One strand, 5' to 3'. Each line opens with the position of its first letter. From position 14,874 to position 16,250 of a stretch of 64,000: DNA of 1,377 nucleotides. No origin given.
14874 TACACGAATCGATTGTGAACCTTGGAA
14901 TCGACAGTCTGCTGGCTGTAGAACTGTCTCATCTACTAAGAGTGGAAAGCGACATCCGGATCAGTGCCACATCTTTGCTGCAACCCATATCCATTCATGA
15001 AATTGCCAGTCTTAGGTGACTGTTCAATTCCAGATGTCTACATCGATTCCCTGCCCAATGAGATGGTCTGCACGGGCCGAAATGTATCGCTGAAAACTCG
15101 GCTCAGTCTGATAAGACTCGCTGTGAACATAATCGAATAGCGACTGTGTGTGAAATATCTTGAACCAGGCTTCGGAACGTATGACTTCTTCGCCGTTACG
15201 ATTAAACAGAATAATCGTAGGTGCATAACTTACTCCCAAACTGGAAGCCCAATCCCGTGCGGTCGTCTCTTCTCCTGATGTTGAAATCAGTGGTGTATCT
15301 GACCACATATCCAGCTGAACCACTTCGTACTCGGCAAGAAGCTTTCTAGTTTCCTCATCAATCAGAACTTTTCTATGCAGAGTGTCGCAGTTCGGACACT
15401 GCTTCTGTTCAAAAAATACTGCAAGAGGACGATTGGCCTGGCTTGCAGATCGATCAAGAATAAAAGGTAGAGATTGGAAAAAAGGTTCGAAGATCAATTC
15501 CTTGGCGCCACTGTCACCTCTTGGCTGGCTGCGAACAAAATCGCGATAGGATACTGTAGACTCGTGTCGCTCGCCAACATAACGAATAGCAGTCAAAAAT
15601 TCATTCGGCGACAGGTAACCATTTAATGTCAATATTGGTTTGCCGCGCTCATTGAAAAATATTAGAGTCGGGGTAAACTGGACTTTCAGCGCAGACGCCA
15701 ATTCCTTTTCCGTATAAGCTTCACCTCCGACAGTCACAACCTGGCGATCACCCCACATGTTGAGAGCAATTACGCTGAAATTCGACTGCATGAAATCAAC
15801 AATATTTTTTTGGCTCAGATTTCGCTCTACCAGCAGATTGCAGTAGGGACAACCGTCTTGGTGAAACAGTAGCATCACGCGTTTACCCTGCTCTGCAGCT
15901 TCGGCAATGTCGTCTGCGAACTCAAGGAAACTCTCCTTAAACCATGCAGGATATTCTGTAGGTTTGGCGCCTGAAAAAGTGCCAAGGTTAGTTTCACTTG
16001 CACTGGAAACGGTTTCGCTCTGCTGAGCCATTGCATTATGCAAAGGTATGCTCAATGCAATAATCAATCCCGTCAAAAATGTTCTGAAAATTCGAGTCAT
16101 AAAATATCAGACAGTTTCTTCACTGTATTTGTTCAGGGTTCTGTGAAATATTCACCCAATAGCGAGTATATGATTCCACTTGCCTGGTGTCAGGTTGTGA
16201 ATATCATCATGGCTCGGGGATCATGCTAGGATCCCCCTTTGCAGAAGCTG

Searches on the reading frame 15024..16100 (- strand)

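Call 32: search_protein_families(library=pfam, proteins=[window:15024-16100:-], max_evalue=0.001)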
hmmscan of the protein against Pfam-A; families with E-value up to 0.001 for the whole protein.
window:15024-16100:- (358 aa): 4 families
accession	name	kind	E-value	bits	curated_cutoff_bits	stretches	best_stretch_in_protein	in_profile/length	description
PF13098.12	Thioredoxin_2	-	6.6e-36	123.2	27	2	68-171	1-103/104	Thioredoxin-like domain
PF13899.12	Thioredoxin_7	-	1.1e-16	61.1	27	2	61-149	6-81/83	Thioredoxin-like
PF13905.12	Thioredoxin_8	-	4.7e-06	27.3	27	0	72-150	1-89/94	Thioredoxin-like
PF00085.26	Thioredoxin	-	0.00018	21.9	23.5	0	120-163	50-92/103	Thioredoxin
